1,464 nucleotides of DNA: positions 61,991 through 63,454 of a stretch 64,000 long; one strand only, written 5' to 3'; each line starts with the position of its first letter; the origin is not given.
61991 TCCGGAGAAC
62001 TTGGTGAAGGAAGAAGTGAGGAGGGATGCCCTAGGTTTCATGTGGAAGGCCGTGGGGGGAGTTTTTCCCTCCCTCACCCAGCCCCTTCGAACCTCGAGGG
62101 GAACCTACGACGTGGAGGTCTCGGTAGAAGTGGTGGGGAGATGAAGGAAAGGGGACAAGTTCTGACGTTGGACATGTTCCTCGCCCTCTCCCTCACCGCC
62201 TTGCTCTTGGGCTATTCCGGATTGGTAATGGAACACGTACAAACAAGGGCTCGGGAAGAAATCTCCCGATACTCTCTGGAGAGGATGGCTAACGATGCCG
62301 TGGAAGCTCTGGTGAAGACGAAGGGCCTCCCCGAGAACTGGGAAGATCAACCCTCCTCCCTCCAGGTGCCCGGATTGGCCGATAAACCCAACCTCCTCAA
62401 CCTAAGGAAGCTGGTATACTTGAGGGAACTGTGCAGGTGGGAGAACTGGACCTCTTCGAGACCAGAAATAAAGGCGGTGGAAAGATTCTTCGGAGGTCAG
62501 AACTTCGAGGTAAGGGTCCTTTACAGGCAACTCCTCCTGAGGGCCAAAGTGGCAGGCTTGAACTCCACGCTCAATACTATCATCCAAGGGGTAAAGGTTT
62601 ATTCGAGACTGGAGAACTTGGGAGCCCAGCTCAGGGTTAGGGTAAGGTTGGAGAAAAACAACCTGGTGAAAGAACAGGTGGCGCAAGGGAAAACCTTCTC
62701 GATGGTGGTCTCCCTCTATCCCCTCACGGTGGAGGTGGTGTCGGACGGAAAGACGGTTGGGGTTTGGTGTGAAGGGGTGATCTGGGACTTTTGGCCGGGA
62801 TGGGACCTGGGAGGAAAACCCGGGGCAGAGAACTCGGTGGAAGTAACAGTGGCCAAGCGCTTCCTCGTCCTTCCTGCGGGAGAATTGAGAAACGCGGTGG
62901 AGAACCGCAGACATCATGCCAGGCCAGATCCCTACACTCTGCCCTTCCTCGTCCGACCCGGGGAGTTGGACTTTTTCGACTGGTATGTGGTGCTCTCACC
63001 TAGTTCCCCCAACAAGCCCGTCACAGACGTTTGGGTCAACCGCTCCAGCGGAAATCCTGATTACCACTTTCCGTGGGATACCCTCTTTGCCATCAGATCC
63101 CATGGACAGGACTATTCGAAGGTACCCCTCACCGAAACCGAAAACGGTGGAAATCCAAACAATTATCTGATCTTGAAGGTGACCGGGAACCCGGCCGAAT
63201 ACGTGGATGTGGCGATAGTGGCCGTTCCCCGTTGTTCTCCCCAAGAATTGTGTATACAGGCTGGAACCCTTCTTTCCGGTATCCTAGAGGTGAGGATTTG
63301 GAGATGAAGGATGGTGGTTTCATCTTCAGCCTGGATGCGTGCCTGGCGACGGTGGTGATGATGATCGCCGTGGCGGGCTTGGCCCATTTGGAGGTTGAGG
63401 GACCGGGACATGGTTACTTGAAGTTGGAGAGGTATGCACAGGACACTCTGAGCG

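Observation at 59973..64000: Seven-gene cluster of prepilin-like proteins with no recognisable globular families: candidate uncharacterised archaeal type IV filament locus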

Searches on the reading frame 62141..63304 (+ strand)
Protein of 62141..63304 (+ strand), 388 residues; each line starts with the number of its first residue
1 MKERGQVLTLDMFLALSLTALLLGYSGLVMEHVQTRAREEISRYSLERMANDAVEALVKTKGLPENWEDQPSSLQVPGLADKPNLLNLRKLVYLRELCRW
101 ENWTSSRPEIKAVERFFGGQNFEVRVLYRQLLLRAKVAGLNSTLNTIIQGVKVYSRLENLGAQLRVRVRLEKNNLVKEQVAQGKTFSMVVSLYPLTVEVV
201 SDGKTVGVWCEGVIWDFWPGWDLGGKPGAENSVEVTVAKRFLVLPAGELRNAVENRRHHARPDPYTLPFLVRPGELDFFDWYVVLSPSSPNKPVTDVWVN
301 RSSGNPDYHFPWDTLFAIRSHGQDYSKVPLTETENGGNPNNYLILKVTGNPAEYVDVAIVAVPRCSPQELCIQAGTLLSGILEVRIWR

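Call 7: search_protein_families(library=pfam, max_evalue=1, proteins=[window:62141-63304:+])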
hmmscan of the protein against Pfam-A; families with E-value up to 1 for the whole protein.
window:62141-63304:+ (388 aa): 0 families

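Call 8: search_protein_families(library=ncbifam, max_evalue=1, proteins=[window:62141-63304:+])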
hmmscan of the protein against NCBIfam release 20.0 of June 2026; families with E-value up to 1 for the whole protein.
window:62141-63304:+ (388 aa): 0 families

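Call 12: find_encoding_contigs(protein=window:62141-63304:+, flank=10000, max_places=6)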
Protein window:62141-63304:+ (388 aa): 1 contig read that carries it; 1 place shown.
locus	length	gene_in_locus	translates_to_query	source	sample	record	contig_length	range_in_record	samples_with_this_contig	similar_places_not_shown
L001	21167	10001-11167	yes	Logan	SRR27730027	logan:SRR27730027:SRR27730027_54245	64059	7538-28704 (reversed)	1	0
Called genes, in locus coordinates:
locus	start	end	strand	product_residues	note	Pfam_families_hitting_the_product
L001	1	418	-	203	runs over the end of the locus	PF01351:RNase_HII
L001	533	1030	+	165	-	PF03266:NTPase_1, PF10649:DUF2478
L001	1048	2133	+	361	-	PF22025:ThiI_fer, PF02926:THUMP, PF02568:ThiI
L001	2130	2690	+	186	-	PF01169:GDT1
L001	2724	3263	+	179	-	PF00857:Isochorismatase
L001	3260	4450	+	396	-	PF02749:QRPTase_N, PF01729:QRPTase_C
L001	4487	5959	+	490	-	PF01409:tRNA-synt_2d, PF00152:tRNA-synt_2 (faint), PF17759:tRNA_synthFbeta (faint)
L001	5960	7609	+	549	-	PF03483:B3_4, PF03484:B5, PF17759:tRNA_synthFbeta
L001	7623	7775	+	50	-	-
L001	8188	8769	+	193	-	-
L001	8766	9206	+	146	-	PF04021:Class_IIIsignal (faint)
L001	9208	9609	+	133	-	-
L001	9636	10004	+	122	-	-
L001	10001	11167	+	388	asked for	-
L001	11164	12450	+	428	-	-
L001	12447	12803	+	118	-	-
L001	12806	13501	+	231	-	PF09874:DUF2101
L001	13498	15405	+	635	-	PF00732:GMC_oxred_N, PF00890:FAD_binding_2 (weak), PF01266:DAO (weak), PF01494:FAD_binding_3 (faint), PF01946:Thi4 (faint), PF05199:GMC_oxred_C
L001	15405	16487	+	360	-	PF02771:Acyl-CoA_dh_N, PF00441:Acyl-CoA_dh_1, PF08028:Acyl-CoA_dh_2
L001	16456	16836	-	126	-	-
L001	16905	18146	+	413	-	PF00070:Pyr_redox (faint), PF01266:DAO (weak), PF07992:Pyr_redox_2 (faint), PF12831:FAD_oxidored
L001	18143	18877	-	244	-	PF00009:GTP_EFTU (faint), PF01656:CbiA (weak), PF03308:MeaB (faint), PF03029:ATP_bind_1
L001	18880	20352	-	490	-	-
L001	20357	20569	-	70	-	-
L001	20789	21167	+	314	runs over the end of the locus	PF00586:AIRS, PF02769:AIRS_C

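Call 15: search_protein_families(library=pfam, max_evalue=1, proteins=[L001:11164-12447:+, L001:12447-12800:+, L001:12806-13498:+, L001:18880-20349:-, L001:20357-20566:-, L001:16456-16833:-, L001:7623-7772:+])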
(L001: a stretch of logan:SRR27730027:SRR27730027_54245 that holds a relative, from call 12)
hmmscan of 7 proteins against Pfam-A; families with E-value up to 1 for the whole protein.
L001:11164-12447:+ (428 aa): 1 family
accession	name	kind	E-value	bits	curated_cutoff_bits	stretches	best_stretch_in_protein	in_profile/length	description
PF23923.1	DUF7262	-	0.015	16.2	27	1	16-93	15-97/132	Family of unknown function (DUF7262)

L001:12447-12800:+ (118 aa): 0 families

L001:12806-13498:+ (231 aa): 1 family
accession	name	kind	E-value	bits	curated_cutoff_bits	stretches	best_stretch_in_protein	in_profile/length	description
PF09874.14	DUF2101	-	8.2e-29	101.2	22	1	29-222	11-202/206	Predicted membrane protein (DUF2101)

L001:18880-20349:- (489 aa): 0 families

L001:20357-20566:- (69 aa): 0 families

L001:16456-16833:- (125 aa): 1 family
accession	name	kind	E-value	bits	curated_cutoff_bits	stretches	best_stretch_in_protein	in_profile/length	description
PF17343.7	DUF5373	-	0.052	13.8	28.7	1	10-56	68-113/182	Family of unknown function (DUF5373)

L001:7623-7772:+ (50 aa): 0 families

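Call 16: find_related_loci(query=L001:11164-12447:+, collection=genome_contigs, flank=10000)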
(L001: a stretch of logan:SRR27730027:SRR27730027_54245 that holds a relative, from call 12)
Query L001:11164-12447:+ (428 aa) in genome_contigs; peptide patterns used: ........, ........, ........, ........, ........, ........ (x = any residue, [..] = any of these).
35 stretches matched a pattern; 2 encode a relative of the query (tblastn E <= 1e-3); 2 distinct loci.
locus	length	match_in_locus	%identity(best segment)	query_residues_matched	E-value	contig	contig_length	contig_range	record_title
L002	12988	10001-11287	83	1-428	0e+0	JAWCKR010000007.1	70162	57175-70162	MAG: Candidatus Hadarchaeales archaeon isolate JZ-2_201705_bins_146 JZ-2_201705_bins_146_scaffold_7, whole genome shotgu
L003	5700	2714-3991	76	1-426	0e+0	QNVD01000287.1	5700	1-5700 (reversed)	MAG: Hadesarchaea archaeon isolate WYZ-LMO6 Hadesarchaea_archaeon_WYZ-LMO6_contig-287, whole genome shotgun sequence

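Call 20: find_homologous_proteins(query=L001:11164-12447:+, max_evalue=0.001)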
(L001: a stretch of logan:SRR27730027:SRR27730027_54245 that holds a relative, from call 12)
Query L001:11164-12447:+ (428 aa): 44 proteins with E <= 0.001 among 8000 candidates.
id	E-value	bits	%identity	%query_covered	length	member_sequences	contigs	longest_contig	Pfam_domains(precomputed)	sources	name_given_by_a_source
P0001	1.6e-296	1001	100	100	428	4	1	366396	-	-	-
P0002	6.9e-249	844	83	100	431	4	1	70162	-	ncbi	ncbi:MAG: hypothetical protein QW098_03820 [Candidatus Hadarchaeales archaeon]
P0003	3.8e-231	786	80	100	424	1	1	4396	-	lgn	-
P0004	2.8e-223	760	98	77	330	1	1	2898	-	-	-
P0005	1.0e-221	755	76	100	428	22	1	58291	-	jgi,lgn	jgi:hypothetical protein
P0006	2.9e-212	723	76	100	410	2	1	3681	-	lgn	-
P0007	1.4e-144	500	54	100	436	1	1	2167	-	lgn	-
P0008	7.2e-94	333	42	98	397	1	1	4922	-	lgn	-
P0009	3.5e-84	301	41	99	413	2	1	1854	-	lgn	-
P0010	3.0e-71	259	39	98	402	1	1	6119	-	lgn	-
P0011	5.0e-65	238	35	99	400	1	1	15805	-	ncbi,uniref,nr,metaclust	ncbi:hypothetical protein AKJ57_01900 [candidate division MSBL1 archaeon SCGC-AAA259A05]|uniref:Unch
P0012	8.2e-41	158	35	98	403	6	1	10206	-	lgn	-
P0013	5.7e-40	156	31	98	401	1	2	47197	-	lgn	-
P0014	1.5e-39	154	34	98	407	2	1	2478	-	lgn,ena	-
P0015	4.1e-39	153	33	98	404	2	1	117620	-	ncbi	-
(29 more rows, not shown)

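Call 31: find_related_loci(query=A1, collection=genome_contigs, flank=10000)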
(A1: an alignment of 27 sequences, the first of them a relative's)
Query A1 (428 aa) in genome_contigs; peptide patterns used: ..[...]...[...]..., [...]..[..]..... (x = any residue, [..] = any of these).
131 stretches matched a pattern; 39 encode a relative of the query (tblastn E <= 1e-3); 39 distinct loci.
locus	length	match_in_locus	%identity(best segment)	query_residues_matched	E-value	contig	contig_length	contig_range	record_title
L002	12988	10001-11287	83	1-428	0e+0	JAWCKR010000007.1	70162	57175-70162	MAG: Candidatus Hadarchaeales archaeon isolate JZ-2_201705_bins_146 JZ-2_201705_bins_146_scaffold_7, whole genome shotgu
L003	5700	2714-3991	76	1-426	0e+0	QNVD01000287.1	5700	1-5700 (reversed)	MAG: Hadesarchaea archaeon isolate WYZ-LMO6 Hadesarchaea_archaeon_WYZ-LMO6_contig-287, whole genome shotgun sequence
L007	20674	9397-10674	75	1-426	0e+0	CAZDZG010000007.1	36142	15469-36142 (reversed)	MAG TPA_asm: Candidatus Hadarchaeota archaeon isolate SRP104967_co1_43 genome assembly, contig: NODE_361_length_36142_co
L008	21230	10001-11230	75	1-428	0e+0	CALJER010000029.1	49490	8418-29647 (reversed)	MAG: uncultured archaeon isolate S1_Bin_METABAT__384_1 genome assembly, contig: c_000001603445, whole genome shotgun seq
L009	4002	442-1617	36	5-425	9e-50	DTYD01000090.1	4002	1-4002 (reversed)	MAG TPA_asm: Hadesarchaea archaeon isolate UWMA-0211 k99_2688246, whole genome shotgun sequence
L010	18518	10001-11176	33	5-425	5e-46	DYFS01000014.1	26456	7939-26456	MAG TPA_asm: Candidatus Hadarchaeum sp. isolate BE2011_56_16 Afr_mines_BE2011_580_length_26456_cov_6_496345, whole genom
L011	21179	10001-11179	31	5-425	8e-42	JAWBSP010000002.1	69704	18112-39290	MAG: Candidatus Hadarchaeales archaeon isolate JZ-1_201709_bins_109 JZ-1_201709_bins_109_scaffold_2, whole genome shotgu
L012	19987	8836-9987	33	5-415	5e-39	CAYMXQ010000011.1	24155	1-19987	MAG TPA_asm: Candidatus Hadarchaeota archaeon isolate binchicken_co266_291 genome assembly, contig: NODE_3425_length_241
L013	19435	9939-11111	29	5-425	4e-34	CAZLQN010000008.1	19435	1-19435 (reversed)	MAG TPA_asm: Candidatus Hadarchaeota archaeon isolate binchicken_co387_32 genome assembly, contig: NODE_2861_length_1943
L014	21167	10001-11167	30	5-425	1e-31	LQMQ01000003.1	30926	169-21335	MAG: Candidatus Hadarchaeum yellowstonense isolate YNP_45 contig_124_1106, whole genome shotgun sequence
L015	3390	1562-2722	29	5-425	6e-32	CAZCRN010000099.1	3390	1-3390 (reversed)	MAG TPA_asm: Candidatus Hadarchaeota archaeon isolate binchicken_co375_26 genome assembly, contig: NODE_17026_length_339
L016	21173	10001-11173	29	3-425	4e-28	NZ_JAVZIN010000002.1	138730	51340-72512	MAG: Candidatus Hadarchaeum sp. isolate DRTY-6_201901_bins_47 DRTY-6_201901_bins_47_scaffold_2, whole genome shotgun seq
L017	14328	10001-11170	28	3-425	4e-27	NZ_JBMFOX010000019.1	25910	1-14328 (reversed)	MAG: Candidatus Hadarchaeum sp. isolate KM4338-48 NODE_19_length_25910_cov_4.213564, whole genome shotgun sequence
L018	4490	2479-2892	37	1-140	2e-18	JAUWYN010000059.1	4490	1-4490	MAG: Hadesarchaea archaeon isolate CSMAG_2711 CSMAG_2711_k141_644252_length_4490_cov_18.0853, whole genome shotgun seque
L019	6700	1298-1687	39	5-131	3e-18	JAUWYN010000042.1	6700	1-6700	MAG: Hadesarchaea archaeon isolate CSMAG_2711 CSMAG_2711_k141_359836_length_6700_cov_8.7902, whole genome shotgun sequen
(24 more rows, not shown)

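Call 40: search_protein_families(library=pfam, max_evalue=0.01, proteins=[L014:14143-14973:-, L014:15199-15585:-, L014:15726-16649:-, L014:16657-17727:-, L014:17741-19447:-, L014:13545-14189:-, L014:12646-13542:-])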
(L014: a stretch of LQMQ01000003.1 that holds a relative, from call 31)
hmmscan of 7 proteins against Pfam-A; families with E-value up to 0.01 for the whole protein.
L014:14143-14973:- (276 aa): 3 families
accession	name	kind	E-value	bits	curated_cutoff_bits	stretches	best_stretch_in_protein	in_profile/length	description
PF01478.23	Peptidase_A24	-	8.2e-14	52.4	26.5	1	38-148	4-101/104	Type IV leader peptidase family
PF06819.16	Arc_PepC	-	7.4e-13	49.1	23.4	1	145-241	4-110/110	Archaeal Peptidase A24 C-terminal Domain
PF06847.16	Arc_PepC_II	-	9e-07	29.8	29.9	1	170-264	12-93/93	Archaeal Peptidase A24 C-terminus Type II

L014:15199-15585:- (128 aa): 1 family
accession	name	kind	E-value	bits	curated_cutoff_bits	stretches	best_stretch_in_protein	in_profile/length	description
PF04021.17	Class_IIIsignal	-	3.4e-08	33.6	23.7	1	4-30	1-27/27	Class III signal peptide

L014:15726-16649:- (307 aa): 1 family
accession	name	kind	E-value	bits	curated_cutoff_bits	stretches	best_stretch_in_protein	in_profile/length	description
PF00482.28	T2SSF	-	4.5e-22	78.8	25.2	1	102-226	1-122/125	Type II secretion system (T2SS), protein F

L014:16657-17727:- (356 aa): 2 families
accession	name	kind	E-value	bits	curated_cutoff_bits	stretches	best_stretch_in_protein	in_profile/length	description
PF00482.28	T2SSF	-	4.8e-21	75.5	25.2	1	188-313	1-123/125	Type II secretion system (T2SS), protein F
PF20990.2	DUF2207_C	-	0.00022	21.5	33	0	60-179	71-197/247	Predicted membrane protein (DUF2207) C-terminal domain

L014:17741-19447:- (568 aa): 4 families
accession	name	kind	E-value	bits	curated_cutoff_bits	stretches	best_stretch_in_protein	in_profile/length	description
PF00437.27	T2SSE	-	9.5e-55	186.2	24.9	1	204-537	25-357/370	Type II/IV secretion system protein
PF23989.1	PilB3_C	-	6e-05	23.6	27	1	512-561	20-69/83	PilB3-like, C-terminal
PF01580.24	FtsK_SpoIIIE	-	0.0013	18.6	24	1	311-330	38-57/221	FtsK/SpoIIIE family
PF06414.18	Zeta_toxin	-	0.0015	18.4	22.3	1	311-357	15-60/199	Zeta toxin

L014:13545-14189:- (214 aa): 2 families
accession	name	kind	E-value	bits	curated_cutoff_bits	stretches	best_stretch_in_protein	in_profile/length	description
PF04011.17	LemA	-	7e-56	188.6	26.2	1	65-214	1-149/149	LemA family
PF13317.11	DUF4088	-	0.0077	16.2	23.8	1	71-153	120-198/227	Protein of unknown function (DUF4088)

L014:12646-13542:- (298 aa): 1 family
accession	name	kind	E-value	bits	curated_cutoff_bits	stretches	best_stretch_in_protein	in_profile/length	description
PF01435.24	Peptidase_M48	-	3.2e-32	112.3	20.3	1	85-297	6-184/186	Peptidase family M48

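Call 41: search_protein_families(library=ncbifam, max_evalue=0.01, proteins=[L014:14143-14973:-, L014:15199-15585:-, L014:15726-16649:-, L014:16657-17727:-, L014:17741-19447:-])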
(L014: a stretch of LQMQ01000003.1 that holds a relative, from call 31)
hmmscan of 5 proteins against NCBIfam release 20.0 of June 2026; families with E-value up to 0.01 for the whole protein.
L014:14143-14973:- (276 aa): 2 families
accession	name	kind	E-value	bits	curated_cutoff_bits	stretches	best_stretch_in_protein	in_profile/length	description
NF040695.1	FlaK_Arch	equivalog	1e-11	44.9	330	1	36-153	5-132/230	preflagellin peptidase FlaK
NF053826.1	PrePilPeptEppA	equivalog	2.1e-11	43.8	450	2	136-260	197-330/334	prepilin peptidase EppA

L014:15199-15585:- (128 aa): 0 families

L014:15726-16649:- (307 aa): 4 families
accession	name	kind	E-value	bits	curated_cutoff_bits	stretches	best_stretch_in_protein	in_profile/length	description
NF046075.1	UpsF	equivalog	9.3e-12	44.5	400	1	62-292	277-482/484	membrane pilin protein UpsF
NF004705.1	PRK06041.1-3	equivalog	1.7e-09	37.1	400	1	14-292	175-450/465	archaellar assembly protein ArlJ/FlaJ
NF004704.2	PRK06041.1-2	equivalog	7e-06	25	550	1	9-232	243-466/555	archaellar assembly protein ArlJ/FlaJ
TIGR02120.1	GspF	equivalog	0.00092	18.5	424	1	103-211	69-173/401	type II secretion system inner membrane protein GspF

L014:16657-17727:- (356 aa): 3 families
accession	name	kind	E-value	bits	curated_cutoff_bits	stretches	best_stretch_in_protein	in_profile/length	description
NF004704.2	PRK06041.1-2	equivalog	4.1e-10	39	550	1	115-354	6-248/555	archaellar assembly protein ArlJ/FlaJ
NF004705.1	PRK06041.1-3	equivalog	4.4e-09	35.8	400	1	113-315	180-383/465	archaellar assembly protein ArlJ/FlaJ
NF046075.1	UpsF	equivalog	0.00024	20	400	1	104-354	19-251/484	membrane pilin protein UpsF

L014:17741-19447:- (568 aa): 19 families
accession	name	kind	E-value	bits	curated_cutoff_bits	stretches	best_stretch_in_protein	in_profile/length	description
NF058587.1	archaellum_moto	equivalog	2.4e-103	346.7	550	1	109-554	86-520/527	archaellum flagellar ATPase motor FlaI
TIGR03819.1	heli_sec_ATPase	hypoth_equivalog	9.8e-82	274.9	373.15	1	169-432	41-298/340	TadA family conjugal transfer-associated ATPase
NF053672.1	bindosome_BasE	exception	4.8e-56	190.5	1000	1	68-552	27-508/512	bindosome assembly system ATPase subunit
TIGR02782.1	TrbB_P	equivalog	5e-49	167.2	304.55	1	186-479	17-300/303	P-type conjugative transfer ATPase TrbB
TIGR02788.1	VirB11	equivalog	5.2e-48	163.7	249.95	2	313-433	145-264/308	P-type DNA transfer ATPase VirB11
NF010469.0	PRK13894.1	subfamily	6.6e-42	144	508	1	179-479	24-314/320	conjugal transfer ATPase TrbB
NF010475.0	PRK13900.1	equivalog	2.2e-37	128.9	389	2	313-453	161-310/333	type IV secretion system ATPase VirB11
NF010407.0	PRK13833.1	subfamily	4.2e-32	111.8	499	1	227-481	63-309/323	conjugal transfer protein TrbB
NF010425.0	PRK13851.1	equivalog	6.3e-27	94.3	461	1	313-431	163-280/344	type IV secretion system protein VirB11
NF041000.1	ATPase_ComGA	equivalog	7e-20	71.1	300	1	315-453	131-263/267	competence type IV pilus ATPase ComGA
NF007755.0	PRK10436.1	equivalog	1.4e-18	66.8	617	1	313-456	220-355/465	type II secretion system protein GspE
TIGR01420.1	pilT_fam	subfamily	1.1e-17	64.4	319.1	1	315-433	125-241/343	PilT/PilU family type 4a pilus ATPase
TIGR02538.1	type_IV_pilB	equivalog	1.5e-16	60.2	675.65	1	315-462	319-458/564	type IV-A pilus assembly ATPase PilB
TIGR02533.1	type_II_gspE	equivalog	1.9e-16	59.9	630.25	1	315-465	246-388/486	type II secretion system ATPase GspE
NF053534.1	T4PilAsmATPsTfpB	equivalog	3.2e-13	48.9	850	1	314-460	338-476/584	type IV pilus assembly ATPase TfpB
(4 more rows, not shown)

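Call 42: predict_structure(alignment_id=A1)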
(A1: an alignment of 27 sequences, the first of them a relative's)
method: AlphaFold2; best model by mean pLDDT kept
length: 428 residues; sequences in the alignment: 27
mean_pLDDT: 79.9   pTM: 0.73
mean pLDDT of the five models: 79.9, 79.7, 78.3, 77.4, 74.9
residues with pLDDT >= 90: 121; 70-90: 205; 50-70: 84; < 50: 18
segments of 3 or more residues with pLDDT < 50: 1-5, 25-35
pLDDT, mean of each block of 10 residues (from residue 1): 45 65 44 54 86 84 85 93 90 85 84 82 83 66 92 89 91 94 89 90 93 72 85 84 74 88 86 83 67 88 82 77 88 83 83 74 61 90 64 75 91 74 82
secondary structure, 60 per line:
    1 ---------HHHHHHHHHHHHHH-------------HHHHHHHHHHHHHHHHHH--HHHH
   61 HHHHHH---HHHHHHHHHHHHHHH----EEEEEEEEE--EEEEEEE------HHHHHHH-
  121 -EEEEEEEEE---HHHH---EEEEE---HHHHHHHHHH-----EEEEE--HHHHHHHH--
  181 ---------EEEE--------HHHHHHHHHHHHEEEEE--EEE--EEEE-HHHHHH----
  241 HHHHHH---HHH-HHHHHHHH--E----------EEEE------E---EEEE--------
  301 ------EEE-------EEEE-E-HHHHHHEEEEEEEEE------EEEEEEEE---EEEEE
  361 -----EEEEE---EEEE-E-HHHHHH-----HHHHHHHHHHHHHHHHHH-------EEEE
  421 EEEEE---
elements in order: H10-23 H37-54 H57-66 H70-84 E89-97 E100-106 H113-119 E122-130 H134-137 E141-145 H149-158 E164-168 H171-178 E190-193 H202-213 E214-218 E221-223 E226-229 H231-236 H241-246 H254-261 E275-278 E289-292 E307-309 E317-320 H324-329 E330-338 E345-352 E356-360 E366-370 E374-377 H381-386 H392-409 E417-425
